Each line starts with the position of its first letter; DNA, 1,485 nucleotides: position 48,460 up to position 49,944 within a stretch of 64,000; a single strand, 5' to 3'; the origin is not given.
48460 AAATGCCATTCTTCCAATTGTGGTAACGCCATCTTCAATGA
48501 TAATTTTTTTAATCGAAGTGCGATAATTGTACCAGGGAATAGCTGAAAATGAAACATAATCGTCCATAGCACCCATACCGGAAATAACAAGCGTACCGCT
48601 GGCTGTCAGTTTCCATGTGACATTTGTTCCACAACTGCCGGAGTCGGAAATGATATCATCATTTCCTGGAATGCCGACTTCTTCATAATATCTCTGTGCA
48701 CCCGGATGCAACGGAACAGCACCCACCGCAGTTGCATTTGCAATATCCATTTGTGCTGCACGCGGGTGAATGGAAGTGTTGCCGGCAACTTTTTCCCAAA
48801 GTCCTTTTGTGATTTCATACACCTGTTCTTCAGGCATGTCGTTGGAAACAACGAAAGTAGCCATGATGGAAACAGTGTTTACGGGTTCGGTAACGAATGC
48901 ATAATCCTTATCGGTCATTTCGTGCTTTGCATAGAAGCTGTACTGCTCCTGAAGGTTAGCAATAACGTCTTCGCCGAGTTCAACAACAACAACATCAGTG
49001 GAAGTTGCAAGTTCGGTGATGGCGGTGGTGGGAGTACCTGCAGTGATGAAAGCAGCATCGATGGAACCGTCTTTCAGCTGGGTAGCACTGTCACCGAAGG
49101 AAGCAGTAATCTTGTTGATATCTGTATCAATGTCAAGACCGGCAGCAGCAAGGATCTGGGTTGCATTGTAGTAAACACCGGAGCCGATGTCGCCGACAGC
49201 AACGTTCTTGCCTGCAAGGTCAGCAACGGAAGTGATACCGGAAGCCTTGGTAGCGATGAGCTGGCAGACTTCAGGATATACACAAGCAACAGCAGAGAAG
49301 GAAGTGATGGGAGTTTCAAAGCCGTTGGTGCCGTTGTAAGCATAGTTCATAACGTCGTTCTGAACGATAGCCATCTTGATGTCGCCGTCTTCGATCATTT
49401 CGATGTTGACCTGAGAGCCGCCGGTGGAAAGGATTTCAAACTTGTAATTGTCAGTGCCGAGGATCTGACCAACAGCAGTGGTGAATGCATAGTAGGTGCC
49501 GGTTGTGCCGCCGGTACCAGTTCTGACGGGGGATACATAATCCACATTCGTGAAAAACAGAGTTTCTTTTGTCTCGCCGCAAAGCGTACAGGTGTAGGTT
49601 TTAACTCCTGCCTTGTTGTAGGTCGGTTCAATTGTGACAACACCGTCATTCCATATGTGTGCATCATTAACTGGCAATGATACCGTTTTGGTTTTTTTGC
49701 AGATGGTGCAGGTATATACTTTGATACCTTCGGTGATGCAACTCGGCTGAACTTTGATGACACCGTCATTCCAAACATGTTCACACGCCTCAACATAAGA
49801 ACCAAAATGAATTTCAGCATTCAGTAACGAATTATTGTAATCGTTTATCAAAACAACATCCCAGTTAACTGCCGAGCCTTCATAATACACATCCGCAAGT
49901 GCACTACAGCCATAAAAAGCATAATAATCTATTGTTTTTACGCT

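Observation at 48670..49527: Complete TAXI-TRAP solute-binding domain embedded in the middle of a giant LRR/dockerin surface protein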

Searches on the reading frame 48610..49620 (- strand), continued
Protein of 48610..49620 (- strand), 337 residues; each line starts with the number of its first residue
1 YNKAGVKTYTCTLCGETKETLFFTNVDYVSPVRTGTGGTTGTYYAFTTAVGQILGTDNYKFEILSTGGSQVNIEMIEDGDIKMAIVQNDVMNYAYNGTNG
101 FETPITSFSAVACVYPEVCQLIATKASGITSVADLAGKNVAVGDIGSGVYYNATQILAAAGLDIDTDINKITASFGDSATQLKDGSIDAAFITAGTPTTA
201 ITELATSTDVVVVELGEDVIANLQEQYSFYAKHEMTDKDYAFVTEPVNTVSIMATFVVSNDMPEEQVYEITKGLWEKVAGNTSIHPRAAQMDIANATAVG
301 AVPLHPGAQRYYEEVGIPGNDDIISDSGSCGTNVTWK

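Call 73: list_cluster_members(proteins=[P0186, P0185, P0183])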
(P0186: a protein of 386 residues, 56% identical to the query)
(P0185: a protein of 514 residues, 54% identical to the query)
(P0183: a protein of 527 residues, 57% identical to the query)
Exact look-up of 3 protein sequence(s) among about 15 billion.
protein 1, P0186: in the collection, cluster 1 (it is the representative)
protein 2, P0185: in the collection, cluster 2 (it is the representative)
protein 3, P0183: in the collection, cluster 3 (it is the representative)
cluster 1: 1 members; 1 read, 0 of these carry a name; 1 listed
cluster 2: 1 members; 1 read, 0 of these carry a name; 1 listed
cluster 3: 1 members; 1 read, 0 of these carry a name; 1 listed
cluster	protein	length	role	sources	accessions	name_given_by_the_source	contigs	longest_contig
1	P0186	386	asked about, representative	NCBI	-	-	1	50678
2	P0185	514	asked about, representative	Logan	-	-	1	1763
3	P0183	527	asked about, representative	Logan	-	-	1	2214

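Call 75: search_protein_families(library=pfam, proteins=[L156:10001-11161:+, L156:11340-12491:+, L156:9615-9989:+, L156:7697-9460:-, L156:5070-6959:-, L156:13392-14918:+, L156:7105-7593:-], max_evalue=0.01)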
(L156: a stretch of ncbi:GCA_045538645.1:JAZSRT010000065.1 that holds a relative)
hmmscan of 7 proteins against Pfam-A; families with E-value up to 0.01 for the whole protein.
L156:10001-11161:+ (386 aa): 8 families
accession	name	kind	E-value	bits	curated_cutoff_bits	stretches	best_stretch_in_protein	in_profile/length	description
PF16868.10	NMT1_3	-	1.5e-72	245.1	27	1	100-382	1-289/289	NMT1-like family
PF12974.12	Phosphonate-bd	-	3.6e-11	43.3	27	1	185-263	87-167/242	ABC transporter, phosphonate, periplasmic substrate-binding protein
PF00404.24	Dockerin_1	-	1.2e-08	35.4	22.9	1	29-80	1-52/57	Dockerin type I domain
PF09084.16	NMT1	-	2.2e-08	34.7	20.5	1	134-266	30-155/216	NMT1/THI5 like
PF13405.12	EF-hand_6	-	0.0011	19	25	0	64-84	9-28/30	EF-hand domain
PF04069.17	OpuAC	-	0.0038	17.3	21.2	1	111-268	15-186/257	Substrate binding domain of ABC-type glycine betaine transport system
PF08502.15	LeuA_dimer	-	0.0047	17.3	24.9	1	81-139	37-93/131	LeuA allosteric (dimerisation) domain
PF13379.11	NMT1_2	-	0.0092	16.3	24.7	0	126-257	36-177/252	NMT1-like family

L156:11340-12491:+ (383 aa): 4 families
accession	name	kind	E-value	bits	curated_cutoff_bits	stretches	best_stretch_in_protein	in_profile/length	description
PF00404.24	Dockerin_1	-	1.5e-07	31.9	22.9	1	29-80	1-52/57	Dockerin type I domain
PF13405.12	EF-hand_6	-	9.9e-06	25.3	25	1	60-84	5-28/30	EF-hand domain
PF16729.10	DUF5067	-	0.00036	20.9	27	0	94-214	7-124/126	Domain of unknown function (DUF5067)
PF00036.39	EF-hand_1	-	0.0015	18.4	25.4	0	59-82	4-27/29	EF hand domain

L156:9615-9989:+ (124 aa): 0 families

L156:7697-9460:- (587 aa): 0 families

L156:5070-6959:- (629 aa): 0 families

L156:13392-14918:+ (508 aa): 3 families
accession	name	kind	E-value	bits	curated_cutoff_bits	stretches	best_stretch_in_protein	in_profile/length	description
PF14903.11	WG_beta_rep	-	1.6e-25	89.3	25.6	3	322-356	1-35/35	WG containing repeat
PF00404.24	Dockerin_1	-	3.7e-05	24.3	22.9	1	445-495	2-52/57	Dockerin type I domain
PF13405.12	EF-hand_6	-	0.0057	16.7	25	0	446-463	10-27/30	EF-hand domain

L156:7105-7593:- (162 aa): 0 families

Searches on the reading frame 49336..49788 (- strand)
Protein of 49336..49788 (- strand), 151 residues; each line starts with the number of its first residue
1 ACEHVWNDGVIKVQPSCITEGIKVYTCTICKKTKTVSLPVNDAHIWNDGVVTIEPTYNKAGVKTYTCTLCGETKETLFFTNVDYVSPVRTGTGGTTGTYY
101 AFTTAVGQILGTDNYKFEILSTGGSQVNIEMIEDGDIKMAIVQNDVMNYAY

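Call 15: find_homologous_proteins(query=window:49336-49788:-, max_evalue=0.001)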
Query seq(151 aa) (151 aa): 60 proteins with E <= 0.001 among 75 candidates.
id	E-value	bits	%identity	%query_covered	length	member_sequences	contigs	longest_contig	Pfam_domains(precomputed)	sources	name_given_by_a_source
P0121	5.6e-25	106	80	36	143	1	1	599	PF16868.11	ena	-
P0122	1.2e-23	101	77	35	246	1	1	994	PF09084.17,PF16868.11,PF12974.13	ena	-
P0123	1.8e-23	101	61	56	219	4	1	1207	PF16868.11,PF12974.13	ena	-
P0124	4.7e-23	100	72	46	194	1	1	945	PF16868.11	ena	-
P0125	1.4e-22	98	72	46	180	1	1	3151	PF16868.11,PF12974.13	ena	-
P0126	8.4e-22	95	64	56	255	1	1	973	PF09084.17,PF16868.11,PF12974.13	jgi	jgi:TRAP transporter TAXI family solute receptor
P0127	4.1e-21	93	67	44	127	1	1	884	PF16868.11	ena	-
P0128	2.1e-17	81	66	42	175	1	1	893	PF16868.11,PF12974.13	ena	-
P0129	5.2e-16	77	46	49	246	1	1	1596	-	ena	-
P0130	9.7e-14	69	56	31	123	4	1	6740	PF16868.11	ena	-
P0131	1.8e-13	68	56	31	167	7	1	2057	PF16868.11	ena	-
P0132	1.9e-13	68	60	42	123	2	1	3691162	PF16868.11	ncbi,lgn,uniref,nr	ncbi:TAXI family TRAP transporter solute-binding subunit [Proteiniclasticum sp. QWL-01]|uniref:TAXI 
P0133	2.1e-13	68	56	31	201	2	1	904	PF16868.11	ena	-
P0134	3.1e-13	68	56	31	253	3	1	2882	PF09084.17,PF16868.11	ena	-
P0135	9.1e-13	66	58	42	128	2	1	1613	PF16868.11,PF12974.13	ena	-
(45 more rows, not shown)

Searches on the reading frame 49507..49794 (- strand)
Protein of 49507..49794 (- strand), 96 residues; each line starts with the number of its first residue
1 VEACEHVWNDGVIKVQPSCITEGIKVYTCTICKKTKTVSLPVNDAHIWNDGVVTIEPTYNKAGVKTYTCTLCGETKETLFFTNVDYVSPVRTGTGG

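Call 39: search_protein_families(library=pfam, proteins=[window:49507-49794:-], max_evalue=1)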
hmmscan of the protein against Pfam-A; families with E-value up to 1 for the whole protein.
window:49507-49794:- (96 aa): 18 families
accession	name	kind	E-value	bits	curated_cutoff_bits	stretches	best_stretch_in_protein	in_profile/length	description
PF12898.13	Stc1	-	0.0095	16.9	24.8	0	18-38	43-63/84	Stc1 domain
PF06467.20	zf-FCS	-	0.026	14.8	22.4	1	26-38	4-17/39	MYM-type Zinc finger with FCS sequence motif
PF04810.20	zf-Sec23_Sec24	-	0.035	14.6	25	0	20-38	17-35/39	Sec23/Sec24 zinc finger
PF13465.12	zf-H2C2_2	-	0.04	14.7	40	0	63-74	11-22/26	Zinc-finger double domain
PF25206.1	DUF7836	-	0.042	14.1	26.7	0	64-82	28-46/59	Domain of unknown function (DUF7836)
PF05495.17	zf-CHY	-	0.048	14.5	31.3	1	4-74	1-63/68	CHY zinc finger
PF09723.15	Zn_ribbon_8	-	0.079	13.4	34.4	0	67-80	6-19/41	Zinc ribbon domain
PF06397.17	Desulfoferrod_N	-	0.1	12.7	23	0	66-74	6-14/36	Desulfoferrodoxin, N-terminal domain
PF00569.23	ZZ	-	0.11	12.7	21.4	0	25-38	3-16/45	Zinc finger, ZZ type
PF18547.6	HalOD2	-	0.12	12.7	27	1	58-76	23-41/52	Halobacterial output domain 2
PF13696.11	zf-CCHC_2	-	0.14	12.4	27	0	66-74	3-11/21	Zinc knuckle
PF05741.18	zf-nanos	-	0.15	12.8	27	0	65-77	32-44/54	Nanos RNA binding domain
PF15884.10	QIL1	-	0.16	13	26.6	0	27-55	34-63/77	MICOS complex subunit MIC13, QIL1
PF13894.12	zf-C2H2_4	-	0.31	12.3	27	0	27-35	1-9/24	C2H2-type zinc finger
PF25412.1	zf-C2H2_ZNF592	-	0.31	11.3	27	0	27-37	7-17/45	ZNF592-like C2H2 zinc finger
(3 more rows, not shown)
